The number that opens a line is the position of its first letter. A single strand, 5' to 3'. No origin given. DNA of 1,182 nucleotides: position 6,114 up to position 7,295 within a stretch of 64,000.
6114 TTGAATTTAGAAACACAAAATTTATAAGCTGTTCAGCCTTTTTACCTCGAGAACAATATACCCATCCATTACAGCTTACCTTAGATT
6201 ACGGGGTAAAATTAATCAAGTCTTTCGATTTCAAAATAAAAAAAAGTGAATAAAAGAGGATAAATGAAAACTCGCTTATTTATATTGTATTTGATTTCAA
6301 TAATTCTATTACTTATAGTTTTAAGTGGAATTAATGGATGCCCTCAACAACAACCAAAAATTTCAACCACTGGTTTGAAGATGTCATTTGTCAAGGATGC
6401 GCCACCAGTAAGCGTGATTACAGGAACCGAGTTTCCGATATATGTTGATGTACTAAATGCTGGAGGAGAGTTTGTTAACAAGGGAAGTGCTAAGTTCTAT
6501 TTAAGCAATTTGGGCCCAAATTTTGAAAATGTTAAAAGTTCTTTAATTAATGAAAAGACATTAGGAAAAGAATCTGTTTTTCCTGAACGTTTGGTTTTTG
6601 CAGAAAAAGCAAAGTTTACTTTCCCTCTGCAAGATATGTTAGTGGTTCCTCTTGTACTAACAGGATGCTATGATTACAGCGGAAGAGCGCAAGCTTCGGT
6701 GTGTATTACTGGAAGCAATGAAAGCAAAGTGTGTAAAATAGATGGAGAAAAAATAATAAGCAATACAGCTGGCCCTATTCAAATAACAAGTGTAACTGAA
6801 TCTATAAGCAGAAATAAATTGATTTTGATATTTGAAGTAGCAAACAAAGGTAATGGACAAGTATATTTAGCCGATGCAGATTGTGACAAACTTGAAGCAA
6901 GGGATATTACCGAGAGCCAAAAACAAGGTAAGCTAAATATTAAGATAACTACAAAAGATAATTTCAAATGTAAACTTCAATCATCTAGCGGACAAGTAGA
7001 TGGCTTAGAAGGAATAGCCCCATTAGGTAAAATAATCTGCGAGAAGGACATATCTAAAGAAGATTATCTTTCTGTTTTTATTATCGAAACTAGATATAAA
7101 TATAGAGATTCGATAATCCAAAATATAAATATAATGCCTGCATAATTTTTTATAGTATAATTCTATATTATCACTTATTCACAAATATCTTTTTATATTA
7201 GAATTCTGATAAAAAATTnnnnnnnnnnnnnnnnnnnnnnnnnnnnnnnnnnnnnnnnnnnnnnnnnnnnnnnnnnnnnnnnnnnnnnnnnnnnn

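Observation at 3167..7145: Four-gene cluster of secreted/membrane proteins led by a second class-III-signal protein, with two lipobox-like paralogs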

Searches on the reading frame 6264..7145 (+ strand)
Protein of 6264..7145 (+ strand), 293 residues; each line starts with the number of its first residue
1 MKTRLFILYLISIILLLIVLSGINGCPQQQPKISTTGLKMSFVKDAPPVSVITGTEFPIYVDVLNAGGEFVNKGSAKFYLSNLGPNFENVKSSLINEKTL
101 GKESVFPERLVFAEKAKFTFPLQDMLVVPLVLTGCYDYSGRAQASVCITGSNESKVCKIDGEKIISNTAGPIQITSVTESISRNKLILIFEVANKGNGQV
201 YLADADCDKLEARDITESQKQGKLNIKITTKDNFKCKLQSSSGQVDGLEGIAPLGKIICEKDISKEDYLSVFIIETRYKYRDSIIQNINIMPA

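Call 4: search_protein_families(library=pfam, proteins=[window:6264-7145:+], max_evalue=1)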
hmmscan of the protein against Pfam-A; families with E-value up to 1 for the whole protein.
window:6264-7145:+ (293 aa): 0 families

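Call 13: search_protein_representatives(protein=window:6264-7145:+)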
Query: 293 residues. Proteins with E-value up to 0.001 (for the whole library): 671; up to 1e-10: 100; up to 1e-30: 22. The best 150 are listed.
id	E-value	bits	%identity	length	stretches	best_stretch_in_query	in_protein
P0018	1.4e-82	293.4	48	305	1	8-292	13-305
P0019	1.7e-81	289.8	52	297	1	11-292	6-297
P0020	8.7e-70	251.4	48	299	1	5-292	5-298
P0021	6.2e-68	245.3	46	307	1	11-292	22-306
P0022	6.3e-68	245.3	44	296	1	13-292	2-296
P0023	2.1e-64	233.7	43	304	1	4-293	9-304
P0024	1.6e-60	221.0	42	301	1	8-293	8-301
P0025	3.7e-53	196.9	45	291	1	15-291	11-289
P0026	1.4e-51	191.7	41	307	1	9-293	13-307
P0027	2.1e-51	191.1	39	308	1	7-292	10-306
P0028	2.2e-51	191.0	40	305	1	9-293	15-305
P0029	7.2e-51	189.4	35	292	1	7-292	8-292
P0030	5.4e-49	183.2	52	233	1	9-172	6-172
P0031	1.6e-47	178.4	39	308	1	1-291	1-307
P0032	1.7e-47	178.3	41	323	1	3-293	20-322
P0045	7.5e-20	87.6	34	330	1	37-292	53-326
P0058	1.6e-14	70.1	32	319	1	34-292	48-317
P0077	9.3e-13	64.3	34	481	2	126-234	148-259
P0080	1.2e-12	64.0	31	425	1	9-204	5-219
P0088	2.8e-12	62.8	36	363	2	130-204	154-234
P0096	7.5e-12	61.4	34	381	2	132-204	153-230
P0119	1.2e-10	57.4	38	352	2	135-202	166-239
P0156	1.6e-09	53.7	33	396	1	13-210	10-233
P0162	1.8e-09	53.6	31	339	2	121-207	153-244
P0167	2.0e-09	53.4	26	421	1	11-290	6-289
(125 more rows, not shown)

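Call 22: find_homologous_proteins(query=A1, max_evalue=0.00001)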
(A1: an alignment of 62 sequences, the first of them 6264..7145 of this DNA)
Query A1 (62 sequences) (293 aa, profile of the alignment): 133 proteins with E <= 0.00001 among 7482 candidates; the best 120 are listed.
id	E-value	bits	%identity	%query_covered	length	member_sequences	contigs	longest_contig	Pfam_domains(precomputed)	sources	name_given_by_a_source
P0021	4.2e-76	274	45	96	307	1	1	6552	-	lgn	-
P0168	6.7e-76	273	48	100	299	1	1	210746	-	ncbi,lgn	-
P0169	8.2e-76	273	100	100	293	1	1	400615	-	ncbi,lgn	ncbi:MAG: hypothetical protein QW041_01355 [Candidatus Pacearchaeota archaeon]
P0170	1.5e-75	272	48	97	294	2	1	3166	-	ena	-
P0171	3.0e-75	271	49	97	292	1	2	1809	PF07705.18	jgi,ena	-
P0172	9.1e-75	270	38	100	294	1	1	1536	-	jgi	-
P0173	1.3e-74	269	50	93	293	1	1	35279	PF07705.18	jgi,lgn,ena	-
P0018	1.9e-74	269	47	97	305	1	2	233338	-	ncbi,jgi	-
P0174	2.8e-74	268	49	100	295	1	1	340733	-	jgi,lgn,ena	-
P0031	3.5e-74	268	38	93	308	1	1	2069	-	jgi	jgi:hypothetical protein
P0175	1.8e-73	265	48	97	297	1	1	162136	-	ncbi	ncbi:hypothetical protein ACFLZZ_02215 [Nanoarchaeota archaeon]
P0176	2.2e-73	265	48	99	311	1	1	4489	PF07705.18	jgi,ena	-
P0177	4.8e-73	264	49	92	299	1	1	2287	-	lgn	-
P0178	5.0e-73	264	44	97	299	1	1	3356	-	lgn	-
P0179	6.5e-73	264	49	91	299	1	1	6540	-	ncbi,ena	-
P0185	7.1e-72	260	37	100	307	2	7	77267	-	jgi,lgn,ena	jgi:hypothetical protein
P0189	1.7e-71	259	46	100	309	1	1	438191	-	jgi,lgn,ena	-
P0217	2.0e-66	242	44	100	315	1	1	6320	PF07705.18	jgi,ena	-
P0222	8.8e-65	237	45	98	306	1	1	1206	PF07705.18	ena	-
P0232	3.5e-50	189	26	99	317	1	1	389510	-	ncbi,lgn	-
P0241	1.0e-45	174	25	56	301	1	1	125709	-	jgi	jgi:hypothetical protein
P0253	2.1e-41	160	25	70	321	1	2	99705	-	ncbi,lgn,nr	ncbi:hypothetical protein HY638_04675 [Candidatus Woesearchaeota archaeon]|nr:hypothetical protein [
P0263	6.8e-39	152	19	99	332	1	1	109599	-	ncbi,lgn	-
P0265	1.7e-38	151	21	86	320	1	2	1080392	-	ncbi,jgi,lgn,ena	-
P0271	3.5e-35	140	28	32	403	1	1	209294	-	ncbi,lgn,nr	ncbi:MAG: hypothetical protein KatS3mg002_0580 [Candidatus Woesearchaeota archaeon]|nr:MAG: hypothet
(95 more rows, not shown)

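Call 23: find_encoding_contigs(protein=P0265, flank=10000, max_places=1)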
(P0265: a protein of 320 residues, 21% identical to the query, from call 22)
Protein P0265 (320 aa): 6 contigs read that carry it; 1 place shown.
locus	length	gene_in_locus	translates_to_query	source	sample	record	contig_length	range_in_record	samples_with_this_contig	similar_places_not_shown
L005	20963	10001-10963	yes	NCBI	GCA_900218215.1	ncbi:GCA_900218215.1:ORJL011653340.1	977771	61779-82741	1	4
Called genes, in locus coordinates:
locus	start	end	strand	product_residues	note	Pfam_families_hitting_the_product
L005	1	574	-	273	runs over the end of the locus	PF07650:KH_2, PF00189:Ribosomal_S3_C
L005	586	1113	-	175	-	PF00237:Ribosomal_L22 (weak)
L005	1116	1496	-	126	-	PF00203:Ribosomal_S19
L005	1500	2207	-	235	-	PF03947:Ribosomal_L2_C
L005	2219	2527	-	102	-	PF00276:Ribosomal_L23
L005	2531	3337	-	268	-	PF00573:Ribosomal_L4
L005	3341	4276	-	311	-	PF00297:Ribosomal_L3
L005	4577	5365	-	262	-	-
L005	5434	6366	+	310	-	PF01798:Nop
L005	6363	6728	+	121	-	PF03819:MazG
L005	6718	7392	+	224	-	PF01269:Fibrillarin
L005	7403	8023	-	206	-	-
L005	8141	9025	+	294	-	-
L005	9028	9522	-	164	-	-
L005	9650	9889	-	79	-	PF13370:Fer4_13, PF13459:Fer4_15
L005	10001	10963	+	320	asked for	-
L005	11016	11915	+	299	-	-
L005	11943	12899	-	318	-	PF03215:Rad17, PF05496:RuvB_N, PF13173:AAA_14 (faint), PF25199:nSTAND_NTPase5 (faint), PF00004:AAA, PF13177:DNA_pol3_delta2 (weak), PF08542:Rep_fac_C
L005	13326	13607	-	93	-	-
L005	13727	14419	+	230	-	PF01963:TraB_PrgY_gumN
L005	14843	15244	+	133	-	-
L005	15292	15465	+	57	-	PF03911:Sec61_beta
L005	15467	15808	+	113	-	PF01849:NAC, PF19026:UBA_HYPK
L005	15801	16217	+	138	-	-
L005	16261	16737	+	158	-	-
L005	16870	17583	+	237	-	PF00142:Fer4_NifH (faint), PF01656:CbiA, PF06564:CBP_BcsQ, PF09140:MipZ, PF10609:ParA, PF13614:AAA_31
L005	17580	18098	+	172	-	-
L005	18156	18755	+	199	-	PF00300:His_Phos_1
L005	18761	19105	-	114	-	PF00892:EamA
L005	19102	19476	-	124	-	-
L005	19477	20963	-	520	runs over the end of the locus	PF02355:SecD_SecF_C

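Call 24: find_encoding_contigs(protein=P0232, flank=10000, max_places=1)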
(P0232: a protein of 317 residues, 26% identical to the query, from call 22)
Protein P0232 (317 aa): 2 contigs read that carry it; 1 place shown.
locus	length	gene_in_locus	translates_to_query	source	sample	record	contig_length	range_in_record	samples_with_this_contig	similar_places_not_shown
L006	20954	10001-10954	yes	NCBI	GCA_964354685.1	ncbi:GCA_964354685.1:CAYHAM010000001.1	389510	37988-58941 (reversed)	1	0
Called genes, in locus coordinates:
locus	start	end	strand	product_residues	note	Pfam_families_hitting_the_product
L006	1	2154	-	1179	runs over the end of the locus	PF03833:PolC_DP2_N, PF24844:PolC_DP2_central, PF24846:PolC_DP2_cat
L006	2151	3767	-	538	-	PF01336:tRNA_anti-codon (weak), PF00149:Metallophos, PF04042:DNA_pol_E_B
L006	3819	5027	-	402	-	PF01637:ATPase_2 (weak), PF13191:AAA_16 (weak), PF00004:AAA (weak), PF13401:AAA_22, PF22606:Cdc6-ORC-like_ATPase_lid (faint), PF22703:Cdc6_lid, PF09079:WHD_Cdc6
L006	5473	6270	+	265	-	PF01978:TrmB, PF11495:TrmB_EBD_N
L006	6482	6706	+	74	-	-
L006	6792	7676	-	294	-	PF13793:Pribosyltran_N, PF00156:Pribosyltran, PF14572:Pribosyl_synth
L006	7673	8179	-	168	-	PF02002:TFIIE_alpha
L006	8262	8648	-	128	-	PF01870:Hjc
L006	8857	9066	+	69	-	PF00125:Histone, PF00808:CBFD_NFYB_HMF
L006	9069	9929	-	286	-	PF00753:Lactamase_B, PF23023:Anti-Pycsar_Apyc1, PF12706:Lactamase_B_2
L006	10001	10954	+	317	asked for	-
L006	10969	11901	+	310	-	-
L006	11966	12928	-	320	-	PF05496:RuvB_N (weak), PF00004:AAA, PF13177:DNA_pol3_delta2 (weak), PF08542:Rep_fac_C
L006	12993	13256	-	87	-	PF05239:PRC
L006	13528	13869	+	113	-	-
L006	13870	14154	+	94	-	-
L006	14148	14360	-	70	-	-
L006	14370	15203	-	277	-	PF01734:Patatin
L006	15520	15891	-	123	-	PF00293:NUDIX, PF14815:NUDIX_4 (faint)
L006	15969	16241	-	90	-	-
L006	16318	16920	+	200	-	PF21715:CggR_N (weak), PF22167:PH0730-like_N, PF14544:DUF4443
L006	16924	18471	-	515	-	PF00587:tRNA-synt_2b, PF03129:HGTP_anticodon, PF09180:ProRS-C_1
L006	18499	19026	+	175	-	-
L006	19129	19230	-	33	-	-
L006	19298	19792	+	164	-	PF14385:DUF4416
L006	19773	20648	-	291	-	PF06500:FrsA-like (faint), PF20434:BD-FAE (weak), PF02129:Peptidase_S15 (faint), PF12146:Hydrolase_4, PF20408:Abhydrolase_11 (faint), PF00561:Abhydrolase_1 (weak), PF12697:Abhydrolase_6 (weak), PF00326:Peptidase_S9, +1 more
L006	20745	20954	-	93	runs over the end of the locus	PF01918:Alba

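Call 25: predict_structure(alignment_id=A1)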
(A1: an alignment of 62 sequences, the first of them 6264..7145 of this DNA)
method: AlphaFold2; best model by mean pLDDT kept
length: 293 residues; sequences in the alignment: 62
mean_pLDDT: 95.5   pTM: 0.86
mean pLDDT of the five models: 95.5, 95.4, 95.4, 95.2, 95.3
residues with pLDDT >= 90: 262; 70-90: 29; 50-70: 2; < 50: 0
segments of 3 or more residues with pLDDT < 50: none
pLDDT, mean of each block of 10 residues (from residue 1): 87 95 80 85 98 98 97 98 96 98 95 98 98 98 96 90 94 97 96 98 98 98 98 97 96 98 95 98 98 97
secondary structure, 60 per line:
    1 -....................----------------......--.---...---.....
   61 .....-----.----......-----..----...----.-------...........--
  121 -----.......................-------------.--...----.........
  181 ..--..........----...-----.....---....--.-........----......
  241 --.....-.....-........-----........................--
elements in order: H2-21 E38-43 E50-52 E56-65 E76-81 E93-95 E108-118 E126-148 E165-167 E172-182 E185-194 E199-201 H207-211 H215-218 E223-230 E235-240 E243-247 E249-253 E255-262 E268-291

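Call 33: find_encoding_contigs(protein=P0185, flank=8000, max_places=1)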
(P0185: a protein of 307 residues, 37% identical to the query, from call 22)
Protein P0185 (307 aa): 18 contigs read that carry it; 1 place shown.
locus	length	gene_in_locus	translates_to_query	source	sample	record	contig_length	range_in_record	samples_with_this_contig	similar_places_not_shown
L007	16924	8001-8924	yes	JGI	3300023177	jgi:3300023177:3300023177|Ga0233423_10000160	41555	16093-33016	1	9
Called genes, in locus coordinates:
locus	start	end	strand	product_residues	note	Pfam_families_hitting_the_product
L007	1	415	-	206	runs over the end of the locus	-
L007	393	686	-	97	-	PF05154:TM2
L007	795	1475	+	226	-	PF11969:DcpS_C, PF01230:HIT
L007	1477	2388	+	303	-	-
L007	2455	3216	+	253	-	-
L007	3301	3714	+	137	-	-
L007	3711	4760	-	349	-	-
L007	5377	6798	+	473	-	-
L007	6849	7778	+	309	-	-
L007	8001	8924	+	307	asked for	-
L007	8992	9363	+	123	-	-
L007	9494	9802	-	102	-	PF00338:Ribosomal_S10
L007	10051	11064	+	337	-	PF13353:Fer4_12 (weak), PF04055:Radical_SAM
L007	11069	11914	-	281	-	-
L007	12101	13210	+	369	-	PF00932:LTD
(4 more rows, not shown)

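Call 34: find_encoding_contigs(protein=P0189, flank=8000, max_places=1)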
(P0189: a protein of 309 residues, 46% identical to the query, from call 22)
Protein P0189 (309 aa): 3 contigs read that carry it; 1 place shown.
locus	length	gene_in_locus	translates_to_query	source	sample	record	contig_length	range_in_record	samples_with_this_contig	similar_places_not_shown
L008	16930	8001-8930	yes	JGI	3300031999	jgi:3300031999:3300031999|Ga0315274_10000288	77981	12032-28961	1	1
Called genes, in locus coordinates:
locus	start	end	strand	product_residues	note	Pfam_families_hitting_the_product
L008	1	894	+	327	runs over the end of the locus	PF01336:tRNA_anti-codon (faint)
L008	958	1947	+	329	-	PF14520:HHH_5 (weak), PF00154:RecA_N, PF08423:Rad51, PF13481:AAA_25 (weak)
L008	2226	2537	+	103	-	PF00736:EF1_GNE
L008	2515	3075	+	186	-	PF11969:DcpS_C, PF01230:HIT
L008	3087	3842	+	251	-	PF03575:Peptidase_S51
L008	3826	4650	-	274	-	PF01478:Peptidase_A24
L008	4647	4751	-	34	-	-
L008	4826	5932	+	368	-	-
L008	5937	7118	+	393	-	-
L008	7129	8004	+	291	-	-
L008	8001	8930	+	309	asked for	-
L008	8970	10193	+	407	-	PF27218:MJ0043_C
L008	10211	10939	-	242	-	PF00575:S1 (weak), PF07541:EIF_2_alpha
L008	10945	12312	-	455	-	PF01368:DHH, PF21763:DHH_CID, PF02272:DHHA1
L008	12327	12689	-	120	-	PF08069:Ribosomal_S13_N, PF00312:Ribosomal_S15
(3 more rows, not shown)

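Call 35: find_encoding_contigs(protein=P0175, flank=8000, max_places=1)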
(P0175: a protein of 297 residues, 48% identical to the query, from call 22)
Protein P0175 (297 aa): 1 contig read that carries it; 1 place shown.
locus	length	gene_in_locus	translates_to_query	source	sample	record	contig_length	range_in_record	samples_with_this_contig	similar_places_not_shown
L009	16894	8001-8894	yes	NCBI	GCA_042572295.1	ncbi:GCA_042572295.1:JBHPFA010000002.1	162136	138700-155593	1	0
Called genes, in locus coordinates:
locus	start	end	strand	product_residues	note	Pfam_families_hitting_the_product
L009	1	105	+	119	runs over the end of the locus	-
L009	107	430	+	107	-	-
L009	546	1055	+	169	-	PF13671:AAA_33 (faint)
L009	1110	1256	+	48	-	PF07754:Ribosomal_aS21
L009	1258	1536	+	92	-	PF00736:EF1_GNE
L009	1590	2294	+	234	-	PF01230:HIT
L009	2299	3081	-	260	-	PF01478:Peptidase_A24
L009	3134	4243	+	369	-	PF01266:DAO (faint), PF01494:FAD_binding_3 (weak)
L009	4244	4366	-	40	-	-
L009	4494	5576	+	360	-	-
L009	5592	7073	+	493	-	-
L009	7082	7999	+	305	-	-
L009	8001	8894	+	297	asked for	-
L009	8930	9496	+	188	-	PF03167:UDG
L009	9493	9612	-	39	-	PF04135:Nop10p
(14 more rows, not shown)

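Call 60: search_protein_families(library=ncbifam, proteins=[window:6264-7145:+, L005:11016-11915:+], max_evalue=0.1)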
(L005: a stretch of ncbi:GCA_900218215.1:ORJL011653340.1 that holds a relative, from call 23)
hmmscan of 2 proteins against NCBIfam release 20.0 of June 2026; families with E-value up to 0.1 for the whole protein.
window:6264-7145:+ (293 aa): 1 family
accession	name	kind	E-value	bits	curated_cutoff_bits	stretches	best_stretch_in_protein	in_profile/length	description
NF010075.0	PRK13556.1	subfamily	0.092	12.7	188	0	107-165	84-139/208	FMN-dependent NADH-azoreductase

L005:11016-11915:+ (299 aa): 0 families

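Call 61: search_solved_structures(query=A1, max_evalue=1)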
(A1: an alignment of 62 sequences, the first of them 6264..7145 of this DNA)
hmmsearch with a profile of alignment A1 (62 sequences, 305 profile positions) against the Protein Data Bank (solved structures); distinct sequences matched with E-value up to 1: 5.
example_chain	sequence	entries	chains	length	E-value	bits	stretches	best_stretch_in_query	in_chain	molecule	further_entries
6all_A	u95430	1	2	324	0.043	16.1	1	1-47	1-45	Fe(3+)-citrate-binding protein yfmC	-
3idu_A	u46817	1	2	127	0.11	14.7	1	49-109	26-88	Uncharacterized protein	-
2kl6_A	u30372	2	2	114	0.12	14.7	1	49-102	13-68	Uncharacterized protein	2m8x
4f34_A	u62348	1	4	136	0.66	12.2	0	196-221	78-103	de novo protein Symfoil-4V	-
3o4c_A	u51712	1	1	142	0.8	12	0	196-221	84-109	de novo designed beta-trefoil architecture with symmetric primary structure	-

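Call 70: fold_search(model_id=the predicted structure, library=viral)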
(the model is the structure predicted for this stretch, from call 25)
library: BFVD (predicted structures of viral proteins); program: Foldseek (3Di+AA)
matches with E <= 10: 1338; with E <= 0.001: 4
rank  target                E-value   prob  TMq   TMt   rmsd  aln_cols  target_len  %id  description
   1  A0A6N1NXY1            5.7e-05  0.77  0.17  0.06  34.9       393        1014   10  DUF11 domain-containing protein [Tupanvirus soda lake]
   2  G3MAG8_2              1.0e-04  0.69  0.16  0.06  32.5       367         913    7  Gp427 [Bacillus phage G]
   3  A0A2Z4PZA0            5.5e-04  0.90  0.23  0.07  18.2       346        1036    7  (no name in the UniProt tables at hand)
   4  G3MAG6                9.9e-04  0.25  0.15  0.05  34.2       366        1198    7  Gp425 [Bacillus phage G]
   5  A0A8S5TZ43            1.0e-03  0.72  0.18  0.16  21.7       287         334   10  Uncharacterized protein [Siphoviridae sp. ctnPP24]
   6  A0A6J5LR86            1.4e-03  0.85  0.23  0.10  30.2       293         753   10  Uncharacterized protein [uncultured Caudovirales phage]
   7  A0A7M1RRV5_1          1.4e-03  0.90  0.23  0.06  24.3       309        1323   10  Internalin-like protein [uncultured phage cr52_1]
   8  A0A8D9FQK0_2          1.6e-03  0.66  0.18  0.08  15.1       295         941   10  PE-PGRS family protein PE_PGRS18 [uncultured marine phage]
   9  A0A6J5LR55            2.6e-03  0.77  0.23  0.16  31.1       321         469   10  Concanavalin A-like lectin/glucanases superfamily [uncultured Caudovirales phage]
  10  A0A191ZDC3            3.7e-03  0.66  0.21  0.24  29.1       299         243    9  Putative coagulation factor 5/8 domain-containing protein [Erwinia phage vB_EamP_Gutmeister]
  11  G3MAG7                3.7e-03  0.18  0.15  0.05  31.0       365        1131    8  Gp426 [Bacillus phage G]
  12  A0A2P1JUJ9            3.7e-03  0.14  0.12  0.05  21.9       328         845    8  Fibronectin type-III domain-containing protein [Bacillus phage Anath]
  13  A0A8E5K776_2          4.6e-03  0.16  0.15  0.05  38.9       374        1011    6  (no name in the UniProt tables at hand)
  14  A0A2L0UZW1            5.4e-03  0.57  0.15  0.15  19.5       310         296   10  Uncharacterized protein [Agrobacterium phage Atu_ph07]
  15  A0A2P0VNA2            6.3e-03  0.21  0.15  0.07  23.0       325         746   10  Uncharacterized protein [Tetraselmis virus 1]
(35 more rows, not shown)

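Call 74: find_encoding_contigs(protein=P0271, flank=8000, max_places=1)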
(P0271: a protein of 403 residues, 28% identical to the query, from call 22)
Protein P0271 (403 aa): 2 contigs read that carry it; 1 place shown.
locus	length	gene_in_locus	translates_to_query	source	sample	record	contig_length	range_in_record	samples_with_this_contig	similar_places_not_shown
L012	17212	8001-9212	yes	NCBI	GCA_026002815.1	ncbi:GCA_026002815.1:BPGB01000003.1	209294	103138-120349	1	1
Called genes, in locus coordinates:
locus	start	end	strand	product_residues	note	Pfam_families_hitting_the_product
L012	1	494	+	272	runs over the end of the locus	PF01978:TrmB, PF11495:TrmB_EBD_N (weak)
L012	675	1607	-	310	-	PF07091:FmrO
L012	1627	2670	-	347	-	PF26356:Pelota_N, PF03464:eRF1_2 (weak), PF03465:eRF1_3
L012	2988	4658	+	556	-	-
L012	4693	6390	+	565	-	-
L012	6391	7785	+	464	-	-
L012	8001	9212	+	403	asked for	-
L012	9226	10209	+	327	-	-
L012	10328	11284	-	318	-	PF03215:Rad17 (weak), PF05496:RuvB_N, PF04851:ResIII (weak), PF13177:DNA_pol3_delta2, PF00004:AAA, PF13173:AAA_14 (weak), PF25361:AAA_lid_RFC1 (faint), PF08542:Rep_fac_C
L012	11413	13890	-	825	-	-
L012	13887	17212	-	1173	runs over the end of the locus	-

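Call 75: find_encoding_contigs(protein=P0253, flank=8000, max_places=1)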
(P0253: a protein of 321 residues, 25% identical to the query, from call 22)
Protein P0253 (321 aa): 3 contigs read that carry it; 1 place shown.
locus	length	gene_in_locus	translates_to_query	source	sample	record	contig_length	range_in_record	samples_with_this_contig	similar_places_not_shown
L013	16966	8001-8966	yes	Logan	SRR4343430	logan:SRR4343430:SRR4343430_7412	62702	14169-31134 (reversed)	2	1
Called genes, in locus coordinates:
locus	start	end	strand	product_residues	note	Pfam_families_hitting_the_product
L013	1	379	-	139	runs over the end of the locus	PF00411:Ribosomal_S11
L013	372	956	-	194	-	PF01479:S4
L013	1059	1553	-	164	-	PF00416:Ribosomal_S13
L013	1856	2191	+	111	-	-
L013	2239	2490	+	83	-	-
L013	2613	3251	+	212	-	-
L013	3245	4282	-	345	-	PF26356:Pelota_N, PF03464:eRF1_2, PF03465:eRF1_3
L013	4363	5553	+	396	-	-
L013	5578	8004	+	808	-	-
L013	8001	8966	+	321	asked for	-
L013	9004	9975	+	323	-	-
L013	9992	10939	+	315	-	-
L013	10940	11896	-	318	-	PF05496:RuvB_N (faint), PF00004:AAA, PF13177:DNA_pol3_delta2, PF25361:AAA_lid_RFC1 (weak), PF08542:Rep_fac_C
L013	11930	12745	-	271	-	PF25133:TYW2_N_2, PF02475:TRM5-TYW2_MTfase, PF13847:Methyltransf_31 (weak)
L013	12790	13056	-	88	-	-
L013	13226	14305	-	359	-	PF00291:PALP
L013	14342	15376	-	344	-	PF00752:XPG_N, PF00867:XPG_I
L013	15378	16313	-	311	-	-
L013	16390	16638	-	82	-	PF05016:ParE_toxin (weak)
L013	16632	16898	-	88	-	PF04014:MazE_antitoxin (weak)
